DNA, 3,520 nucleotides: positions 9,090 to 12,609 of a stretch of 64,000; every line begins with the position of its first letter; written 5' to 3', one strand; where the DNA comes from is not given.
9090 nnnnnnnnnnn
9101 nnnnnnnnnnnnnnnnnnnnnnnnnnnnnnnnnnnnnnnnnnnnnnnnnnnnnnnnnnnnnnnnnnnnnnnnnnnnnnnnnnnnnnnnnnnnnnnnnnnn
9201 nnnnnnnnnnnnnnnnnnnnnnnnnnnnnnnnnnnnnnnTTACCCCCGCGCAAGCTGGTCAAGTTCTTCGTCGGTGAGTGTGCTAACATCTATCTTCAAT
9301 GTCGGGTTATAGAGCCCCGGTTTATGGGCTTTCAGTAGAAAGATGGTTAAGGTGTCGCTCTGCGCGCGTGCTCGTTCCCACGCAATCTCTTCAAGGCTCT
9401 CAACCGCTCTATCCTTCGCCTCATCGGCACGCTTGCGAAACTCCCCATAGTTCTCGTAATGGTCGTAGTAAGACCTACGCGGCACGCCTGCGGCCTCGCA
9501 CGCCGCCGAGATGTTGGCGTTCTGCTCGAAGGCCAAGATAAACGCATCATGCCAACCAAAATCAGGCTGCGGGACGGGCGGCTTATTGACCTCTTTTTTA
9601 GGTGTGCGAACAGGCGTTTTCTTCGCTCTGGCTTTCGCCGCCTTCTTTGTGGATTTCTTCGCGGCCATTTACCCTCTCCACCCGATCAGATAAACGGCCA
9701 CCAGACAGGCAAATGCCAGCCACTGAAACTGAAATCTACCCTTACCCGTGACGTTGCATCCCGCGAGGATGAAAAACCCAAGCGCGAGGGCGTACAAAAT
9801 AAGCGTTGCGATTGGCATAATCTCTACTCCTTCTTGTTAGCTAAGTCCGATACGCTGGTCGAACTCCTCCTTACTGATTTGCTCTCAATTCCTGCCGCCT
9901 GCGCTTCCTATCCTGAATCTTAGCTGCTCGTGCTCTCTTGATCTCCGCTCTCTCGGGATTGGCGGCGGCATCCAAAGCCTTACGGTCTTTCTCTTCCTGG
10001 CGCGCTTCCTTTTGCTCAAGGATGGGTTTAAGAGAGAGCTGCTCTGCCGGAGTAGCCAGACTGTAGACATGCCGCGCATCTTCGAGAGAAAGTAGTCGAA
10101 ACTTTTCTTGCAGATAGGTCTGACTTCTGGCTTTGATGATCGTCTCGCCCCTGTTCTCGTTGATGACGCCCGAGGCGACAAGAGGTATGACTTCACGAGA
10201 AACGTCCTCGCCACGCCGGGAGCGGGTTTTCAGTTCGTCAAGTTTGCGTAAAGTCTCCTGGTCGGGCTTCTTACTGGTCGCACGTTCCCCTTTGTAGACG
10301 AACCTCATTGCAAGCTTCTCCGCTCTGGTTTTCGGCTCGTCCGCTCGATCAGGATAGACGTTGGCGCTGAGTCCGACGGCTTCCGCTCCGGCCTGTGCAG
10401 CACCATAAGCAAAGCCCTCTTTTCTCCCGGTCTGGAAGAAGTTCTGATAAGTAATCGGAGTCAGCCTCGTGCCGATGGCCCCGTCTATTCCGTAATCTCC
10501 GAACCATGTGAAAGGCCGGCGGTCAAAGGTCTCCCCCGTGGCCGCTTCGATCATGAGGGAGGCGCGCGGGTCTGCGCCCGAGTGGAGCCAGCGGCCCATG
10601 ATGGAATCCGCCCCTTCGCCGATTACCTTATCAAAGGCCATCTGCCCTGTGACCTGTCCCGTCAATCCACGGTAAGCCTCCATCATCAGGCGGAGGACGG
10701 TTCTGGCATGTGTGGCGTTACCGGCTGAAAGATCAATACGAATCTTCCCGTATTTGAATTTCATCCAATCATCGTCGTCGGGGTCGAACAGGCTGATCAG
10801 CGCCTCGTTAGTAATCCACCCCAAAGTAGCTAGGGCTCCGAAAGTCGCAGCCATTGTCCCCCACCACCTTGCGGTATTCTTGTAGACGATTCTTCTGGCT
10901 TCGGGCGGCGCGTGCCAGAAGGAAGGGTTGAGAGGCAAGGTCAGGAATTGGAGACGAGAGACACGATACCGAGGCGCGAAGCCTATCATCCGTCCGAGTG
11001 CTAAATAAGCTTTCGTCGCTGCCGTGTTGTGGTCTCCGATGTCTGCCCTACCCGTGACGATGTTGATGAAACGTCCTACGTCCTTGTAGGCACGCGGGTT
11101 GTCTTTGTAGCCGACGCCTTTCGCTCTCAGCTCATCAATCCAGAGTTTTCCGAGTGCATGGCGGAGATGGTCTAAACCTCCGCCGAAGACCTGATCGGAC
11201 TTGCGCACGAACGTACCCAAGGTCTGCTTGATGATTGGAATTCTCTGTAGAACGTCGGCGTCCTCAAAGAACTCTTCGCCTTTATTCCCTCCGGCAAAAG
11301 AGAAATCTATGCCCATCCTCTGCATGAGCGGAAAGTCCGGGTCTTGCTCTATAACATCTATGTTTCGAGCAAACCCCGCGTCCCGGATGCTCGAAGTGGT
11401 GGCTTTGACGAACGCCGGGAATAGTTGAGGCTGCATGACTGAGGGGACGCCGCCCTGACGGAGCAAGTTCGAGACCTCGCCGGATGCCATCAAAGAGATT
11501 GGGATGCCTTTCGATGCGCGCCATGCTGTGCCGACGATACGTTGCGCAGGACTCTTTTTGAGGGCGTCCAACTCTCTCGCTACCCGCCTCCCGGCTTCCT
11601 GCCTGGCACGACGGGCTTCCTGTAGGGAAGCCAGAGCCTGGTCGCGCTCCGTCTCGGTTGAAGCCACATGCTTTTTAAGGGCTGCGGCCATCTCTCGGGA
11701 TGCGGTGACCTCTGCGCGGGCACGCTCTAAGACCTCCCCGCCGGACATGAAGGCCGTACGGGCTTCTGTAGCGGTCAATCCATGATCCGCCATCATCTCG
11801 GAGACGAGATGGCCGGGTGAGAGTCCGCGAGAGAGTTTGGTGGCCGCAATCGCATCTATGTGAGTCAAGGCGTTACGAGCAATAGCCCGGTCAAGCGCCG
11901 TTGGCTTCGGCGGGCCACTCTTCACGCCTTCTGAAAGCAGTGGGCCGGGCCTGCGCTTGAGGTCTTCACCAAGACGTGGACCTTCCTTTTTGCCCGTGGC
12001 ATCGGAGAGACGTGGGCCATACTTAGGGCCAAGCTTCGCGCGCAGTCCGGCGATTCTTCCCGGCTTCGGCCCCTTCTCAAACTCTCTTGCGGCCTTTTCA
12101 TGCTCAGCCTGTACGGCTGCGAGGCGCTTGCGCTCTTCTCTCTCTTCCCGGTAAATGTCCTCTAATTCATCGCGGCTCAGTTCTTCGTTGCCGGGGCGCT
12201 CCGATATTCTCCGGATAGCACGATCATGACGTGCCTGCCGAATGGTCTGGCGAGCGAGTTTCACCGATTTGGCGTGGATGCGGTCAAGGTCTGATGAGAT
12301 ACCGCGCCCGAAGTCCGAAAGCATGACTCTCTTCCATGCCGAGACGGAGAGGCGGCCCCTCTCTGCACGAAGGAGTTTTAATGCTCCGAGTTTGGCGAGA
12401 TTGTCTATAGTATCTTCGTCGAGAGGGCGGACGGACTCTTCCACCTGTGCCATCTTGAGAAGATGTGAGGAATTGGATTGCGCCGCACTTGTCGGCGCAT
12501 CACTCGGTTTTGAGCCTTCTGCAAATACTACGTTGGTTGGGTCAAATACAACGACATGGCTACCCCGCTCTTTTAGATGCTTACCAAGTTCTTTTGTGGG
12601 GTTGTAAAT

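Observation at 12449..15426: Four (P/I/L)LKMA motifs, each encoded by the same 11-mer, bracket both ART-like modules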

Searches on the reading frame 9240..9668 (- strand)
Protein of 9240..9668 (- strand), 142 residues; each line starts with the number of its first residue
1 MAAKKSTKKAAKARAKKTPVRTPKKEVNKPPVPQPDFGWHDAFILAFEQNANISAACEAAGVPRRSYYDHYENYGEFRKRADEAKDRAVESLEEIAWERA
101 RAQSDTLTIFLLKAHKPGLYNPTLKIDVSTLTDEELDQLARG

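Call 21: search_protein_families(library=phrogs, proteins=[window:9240-9668:-], max_evalue=0.001)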
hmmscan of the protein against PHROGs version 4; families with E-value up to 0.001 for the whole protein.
window:9240-9668:- (142 aa): 2 families
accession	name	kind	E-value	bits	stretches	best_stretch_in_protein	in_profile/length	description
phrog_4044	-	head and packaging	2.4e-11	44.5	1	41-101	30-90/180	terminase small subunit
phrog_1482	-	head and packaging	0.00043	20.9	1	34-104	16-85/147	terminase small subunit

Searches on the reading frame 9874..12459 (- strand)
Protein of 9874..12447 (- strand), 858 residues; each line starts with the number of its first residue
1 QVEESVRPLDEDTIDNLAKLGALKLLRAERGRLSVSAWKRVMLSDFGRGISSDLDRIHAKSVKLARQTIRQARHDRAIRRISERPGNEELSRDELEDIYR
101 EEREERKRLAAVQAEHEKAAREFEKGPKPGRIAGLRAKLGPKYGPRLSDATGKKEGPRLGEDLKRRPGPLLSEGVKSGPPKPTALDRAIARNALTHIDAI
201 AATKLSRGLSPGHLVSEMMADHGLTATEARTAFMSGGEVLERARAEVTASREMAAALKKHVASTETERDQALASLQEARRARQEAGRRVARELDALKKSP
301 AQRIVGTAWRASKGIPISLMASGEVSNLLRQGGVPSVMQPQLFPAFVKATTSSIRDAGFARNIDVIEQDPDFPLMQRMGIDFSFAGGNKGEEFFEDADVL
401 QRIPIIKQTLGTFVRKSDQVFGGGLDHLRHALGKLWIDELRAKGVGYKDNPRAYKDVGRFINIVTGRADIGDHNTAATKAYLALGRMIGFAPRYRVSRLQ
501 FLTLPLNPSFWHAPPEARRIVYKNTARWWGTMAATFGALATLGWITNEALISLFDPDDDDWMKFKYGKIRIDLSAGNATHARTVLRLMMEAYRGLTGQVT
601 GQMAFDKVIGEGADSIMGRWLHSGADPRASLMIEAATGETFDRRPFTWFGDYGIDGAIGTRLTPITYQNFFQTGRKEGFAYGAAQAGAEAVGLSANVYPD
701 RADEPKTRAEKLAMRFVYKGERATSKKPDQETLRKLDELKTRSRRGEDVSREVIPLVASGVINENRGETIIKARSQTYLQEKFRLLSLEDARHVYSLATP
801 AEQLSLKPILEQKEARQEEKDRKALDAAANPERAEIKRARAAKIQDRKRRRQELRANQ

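Call 36: search_protein_families(library=pfam, proteins=[window:9874-12447:-], max_evalue=1)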
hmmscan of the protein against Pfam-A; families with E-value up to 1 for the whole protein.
window:9874-12447:- (858 aa): 0 families

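Call 41: find_related_loci(query=A2, collection=viral_contigs, flank=10000)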
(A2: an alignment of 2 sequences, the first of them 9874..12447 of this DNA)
Query A2 (858 aa) in viral_contigs; peptide patterns used: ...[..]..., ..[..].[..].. (x = any residue, [..] = any of these).
129 stretches matched a pattern, but none encodes a relative of the query by tblastn (E <= 1e-3).

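Call 42: find_related_loci(query=A2, collection=genome_contigs, flank=10000)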
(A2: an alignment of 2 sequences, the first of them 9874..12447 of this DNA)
Query A2 (858 aa) in genome_contigs; peptide patterns used: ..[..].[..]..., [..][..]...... (x = any residue, [..] = any of these).
176 stretches matched a pattern, but none encodes a relative of the query by tblastn (E <= 1e-3).

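Call 45: find_homologous_proteins(query=window:9874-12447:-, max_evalue=0.00001)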
Query window:9874-12447:- (858 aa): 1 proteins with E <= 0.00001 among 8000 candidates.
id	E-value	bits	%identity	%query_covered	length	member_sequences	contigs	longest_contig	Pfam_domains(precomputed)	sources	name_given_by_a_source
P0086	8.0e-269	913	55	98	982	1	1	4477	-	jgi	jgi:hypothetical protein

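Call 47: find_encoding_contigs(protein=P0086, flank=10000)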
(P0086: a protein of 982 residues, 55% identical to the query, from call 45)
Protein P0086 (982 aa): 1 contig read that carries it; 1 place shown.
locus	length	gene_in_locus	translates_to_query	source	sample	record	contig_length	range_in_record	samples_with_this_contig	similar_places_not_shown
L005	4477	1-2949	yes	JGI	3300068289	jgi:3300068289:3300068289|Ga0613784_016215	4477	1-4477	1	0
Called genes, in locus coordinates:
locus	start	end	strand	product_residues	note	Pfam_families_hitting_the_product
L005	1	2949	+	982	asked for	?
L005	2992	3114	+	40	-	-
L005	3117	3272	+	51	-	-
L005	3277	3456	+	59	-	-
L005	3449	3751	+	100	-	-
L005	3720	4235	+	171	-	PF18932:DUF5681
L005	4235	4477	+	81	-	?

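Call 76: search_protein_representatives(alignment_id=A3)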
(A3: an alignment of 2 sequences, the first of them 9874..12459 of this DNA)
Query: 2 sequences, 1040 profile positions. Proteins with E-value up to 0.001 (for the whole library): 2639; up to 1e-10: 1008; up to 1e-30: 100. The best 150 are listed.
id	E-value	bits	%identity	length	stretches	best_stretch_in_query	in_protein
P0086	0.0e+00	2027.9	-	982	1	1-1040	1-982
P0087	0.0e+00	1819.5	-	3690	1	175-1027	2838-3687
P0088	0.0e+00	1084.8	-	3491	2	354-1031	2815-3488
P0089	0.0e+00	1025.4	-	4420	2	352-1032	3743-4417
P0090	8.1e-282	954.4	-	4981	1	173-1036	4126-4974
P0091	1.2e-261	887.6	-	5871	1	150-1033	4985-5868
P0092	1.9e-250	850.5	-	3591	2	338-1018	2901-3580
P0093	6.8e-193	660.0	-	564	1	490-1030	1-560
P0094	3.2e-176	604.8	-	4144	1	178-1035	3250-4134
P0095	1.6e-172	592.5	-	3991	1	155-1030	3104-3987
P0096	9.4e-127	441.0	-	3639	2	349-1005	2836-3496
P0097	2.5e-125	436.3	-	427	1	636-1013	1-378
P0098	4.8e-100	352.6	-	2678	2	1-184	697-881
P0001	7.0e-90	318.9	-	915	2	344-580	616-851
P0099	2.6e-84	300.5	-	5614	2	358-1038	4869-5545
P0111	1.2e-67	245.3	-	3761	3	268-990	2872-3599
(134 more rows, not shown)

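Call 98: list_cluster_members(proteins=[P0087, P0088, P0089, P0090, P0092, P0094, P0096, P0111])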
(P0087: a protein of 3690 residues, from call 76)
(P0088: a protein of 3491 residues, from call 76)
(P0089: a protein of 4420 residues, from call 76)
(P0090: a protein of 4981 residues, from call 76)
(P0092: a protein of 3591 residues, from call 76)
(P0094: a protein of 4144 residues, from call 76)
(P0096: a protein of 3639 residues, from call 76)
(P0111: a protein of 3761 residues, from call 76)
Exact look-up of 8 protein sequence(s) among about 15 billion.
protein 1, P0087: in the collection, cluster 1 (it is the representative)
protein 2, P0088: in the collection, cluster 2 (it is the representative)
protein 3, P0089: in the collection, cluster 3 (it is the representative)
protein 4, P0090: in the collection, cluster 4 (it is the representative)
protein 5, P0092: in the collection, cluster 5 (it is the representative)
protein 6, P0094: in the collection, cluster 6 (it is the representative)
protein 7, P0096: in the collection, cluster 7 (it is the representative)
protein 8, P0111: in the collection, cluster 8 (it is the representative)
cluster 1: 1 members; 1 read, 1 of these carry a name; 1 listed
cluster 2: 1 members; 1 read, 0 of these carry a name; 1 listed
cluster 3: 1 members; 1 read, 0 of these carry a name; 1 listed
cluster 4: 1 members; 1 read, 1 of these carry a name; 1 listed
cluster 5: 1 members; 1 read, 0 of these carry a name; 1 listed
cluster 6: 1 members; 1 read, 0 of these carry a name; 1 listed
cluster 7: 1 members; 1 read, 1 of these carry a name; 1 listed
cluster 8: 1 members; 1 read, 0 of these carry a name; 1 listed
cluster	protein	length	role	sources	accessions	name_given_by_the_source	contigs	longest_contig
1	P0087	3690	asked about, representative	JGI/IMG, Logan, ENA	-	hypothetical protein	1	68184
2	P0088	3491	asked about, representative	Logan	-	-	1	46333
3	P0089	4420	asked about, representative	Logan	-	-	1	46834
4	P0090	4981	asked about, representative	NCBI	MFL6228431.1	MAG: hypothetical protein ACJ741_06595 [Pyrinomonadaceae bacterium]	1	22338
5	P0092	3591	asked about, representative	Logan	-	-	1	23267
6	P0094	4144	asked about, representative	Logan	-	-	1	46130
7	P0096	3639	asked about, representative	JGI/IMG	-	2'-5' RNA ligase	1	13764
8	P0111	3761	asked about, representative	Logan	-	-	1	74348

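Call 99: find_encoding_contigs(protein=P0089, flank=10000, max_places=1)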
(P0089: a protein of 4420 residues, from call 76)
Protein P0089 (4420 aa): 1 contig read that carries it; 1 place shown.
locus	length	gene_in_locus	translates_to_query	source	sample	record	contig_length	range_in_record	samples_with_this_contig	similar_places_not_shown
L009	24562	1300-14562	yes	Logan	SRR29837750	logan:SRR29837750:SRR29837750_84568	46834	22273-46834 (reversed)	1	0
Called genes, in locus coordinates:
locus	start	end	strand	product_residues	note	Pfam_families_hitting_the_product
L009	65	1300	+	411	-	-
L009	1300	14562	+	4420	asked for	PF01464:SLT, PF13563:2_5_RNA_ligase2, PF13872:AAA_34, PF13871:Helicase_C_4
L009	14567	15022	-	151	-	-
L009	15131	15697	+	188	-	PF18894:PhageMetallopep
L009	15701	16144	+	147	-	-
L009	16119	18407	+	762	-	PF17289:Terminase_6C (faint)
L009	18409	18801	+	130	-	-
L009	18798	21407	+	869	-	-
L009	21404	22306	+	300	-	-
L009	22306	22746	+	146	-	-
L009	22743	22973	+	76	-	-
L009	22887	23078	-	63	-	-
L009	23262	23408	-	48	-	-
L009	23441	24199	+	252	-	-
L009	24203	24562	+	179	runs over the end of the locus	-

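Call 102: find_encoding_contigs(protein=P0090, flank=10000, max_places=1)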
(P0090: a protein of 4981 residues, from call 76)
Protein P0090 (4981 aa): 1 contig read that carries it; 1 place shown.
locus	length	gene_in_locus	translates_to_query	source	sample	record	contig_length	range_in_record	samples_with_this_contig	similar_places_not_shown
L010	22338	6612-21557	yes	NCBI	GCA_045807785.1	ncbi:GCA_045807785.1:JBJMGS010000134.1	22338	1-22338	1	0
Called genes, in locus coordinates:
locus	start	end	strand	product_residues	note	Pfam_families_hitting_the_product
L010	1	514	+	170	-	PF16473:Rv2179c-like (weak)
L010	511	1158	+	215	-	-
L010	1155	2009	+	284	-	-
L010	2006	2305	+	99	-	-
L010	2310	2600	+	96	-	-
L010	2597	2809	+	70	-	-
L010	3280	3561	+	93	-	-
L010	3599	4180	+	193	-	-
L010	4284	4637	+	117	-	-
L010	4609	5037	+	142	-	PF00072:Response_reg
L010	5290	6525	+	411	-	-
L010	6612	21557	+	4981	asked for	PF07669:Eco57I (weak), PF28553:WH_1, PF00176:SNF2-rel_dom (faint), PF28554:DUF8437, PF28555:Helicase_dom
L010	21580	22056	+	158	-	-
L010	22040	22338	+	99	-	?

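Call 103: find_encoding_contigs(protein=P0092, flank=10000, max_places=1)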
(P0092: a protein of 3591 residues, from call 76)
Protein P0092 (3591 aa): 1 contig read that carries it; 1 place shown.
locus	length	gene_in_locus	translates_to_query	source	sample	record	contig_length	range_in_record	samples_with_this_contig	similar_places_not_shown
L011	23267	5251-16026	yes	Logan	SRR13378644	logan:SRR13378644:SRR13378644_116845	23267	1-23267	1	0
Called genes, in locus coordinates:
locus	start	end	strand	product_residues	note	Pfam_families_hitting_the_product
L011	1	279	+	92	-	?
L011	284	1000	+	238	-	PF03838:RecU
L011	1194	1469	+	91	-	PF23987:Phage_holin_10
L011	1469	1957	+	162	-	PF18925:DUF5675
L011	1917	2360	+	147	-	-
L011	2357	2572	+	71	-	-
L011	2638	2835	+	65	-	-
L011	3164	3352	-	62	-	-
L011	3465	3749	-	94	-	PF24729:Acb2_Tad1_hairpin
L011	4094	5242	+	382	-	-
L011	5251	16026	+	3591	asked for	PF01028:Topoisom_I, PF21338:Top1B_N_bact (weak)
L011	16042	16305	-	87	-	PF12728:HTH_17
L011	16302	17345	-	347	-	PF26125:AcrVA2-like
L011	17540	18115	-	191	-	-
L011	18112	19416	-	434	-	-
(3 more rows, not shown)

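Call 104: find_encoding_contigs(protein=P0111, flank=10000, max_places=1)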
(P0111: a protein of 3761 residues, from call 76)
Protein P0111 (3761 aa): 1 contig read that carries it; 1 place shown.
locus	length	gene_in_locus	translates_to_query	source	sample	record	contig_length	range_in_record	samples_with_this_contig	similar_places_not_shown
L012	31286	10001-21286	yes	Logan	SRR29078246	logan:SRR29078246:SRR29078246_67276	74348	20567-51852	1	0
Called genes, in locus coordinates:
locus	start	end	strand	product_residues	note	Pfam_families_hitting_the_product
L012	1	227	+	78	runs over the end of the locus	-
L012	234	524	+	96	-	-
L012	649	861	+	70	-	-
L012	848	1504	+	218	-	-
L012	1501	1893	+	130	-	-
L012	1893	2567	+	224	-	-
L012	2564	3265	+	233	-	-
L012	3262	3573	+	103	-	-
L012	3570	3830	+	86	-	-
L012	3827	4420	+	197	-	-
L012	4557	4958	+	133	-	-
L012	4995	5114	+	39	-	-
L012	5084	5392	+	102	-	PF13451:zf_Tbcl, PF23477:zf_Tbcl_2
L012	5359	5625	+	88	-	-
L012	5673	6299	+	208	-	-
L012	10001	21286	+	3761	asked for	PF01464:SLT, PF18823:InPase, PF18760:ART-PolyVal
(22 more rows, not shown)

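Call 105: find_encoding_contigs(protein=P0094, flank=10000, max_places=1)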
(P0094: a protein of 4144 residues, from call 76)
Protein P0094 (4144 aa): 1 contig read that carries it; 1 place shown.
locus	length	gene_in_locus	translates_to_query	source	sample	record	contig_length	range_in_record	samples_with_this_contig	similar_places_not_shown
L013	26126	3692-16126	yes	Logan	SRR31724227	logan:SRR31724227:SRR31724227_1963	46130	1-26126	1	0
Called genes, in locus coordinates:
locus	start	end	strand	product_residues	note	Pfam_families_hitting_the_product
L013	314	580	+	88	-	PF00226:DnaJ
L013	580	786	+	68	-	PF22811:Zn_ribbon_NrdR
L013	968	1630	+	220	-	-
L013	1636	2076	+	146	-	-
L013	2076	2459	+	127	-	PF00072:Response_reg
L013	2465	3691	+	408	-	-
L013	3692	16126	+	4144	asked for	PF01551:Peptidase_M23, PF09397:FtsK_gamma, PF14083:PGDYG (faint), PF18760:ART-PolyVal, PF02086:MethyltransfD12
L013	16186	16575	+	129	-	-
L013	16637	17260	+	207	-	PF18894:PhageMetallopep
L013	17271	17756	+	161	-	-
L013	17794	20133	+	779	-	PF17289:Terminase_6C (faint)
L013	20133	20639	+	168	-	-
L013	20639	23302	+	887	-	-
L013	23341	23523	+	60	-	-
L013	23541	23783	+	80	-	-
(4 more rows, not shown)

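Call 112: search_solved_structures(query=A3, max_evalue=10, show_alignments=1)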
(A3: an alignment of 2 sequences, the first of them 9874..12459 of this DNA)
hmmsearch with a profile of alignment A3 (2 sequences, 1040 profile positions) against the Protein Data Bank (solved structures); distinct sequences matched with E-value up to 10: 0.

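Call 113: search_dna_similar(query=window:9874-12447:-, collection=phages, mode=protein, max_rows=25, max_evalue=0.001)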
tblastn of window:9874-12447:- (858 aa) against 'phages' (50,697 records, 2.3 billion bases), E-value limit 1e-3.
No match.
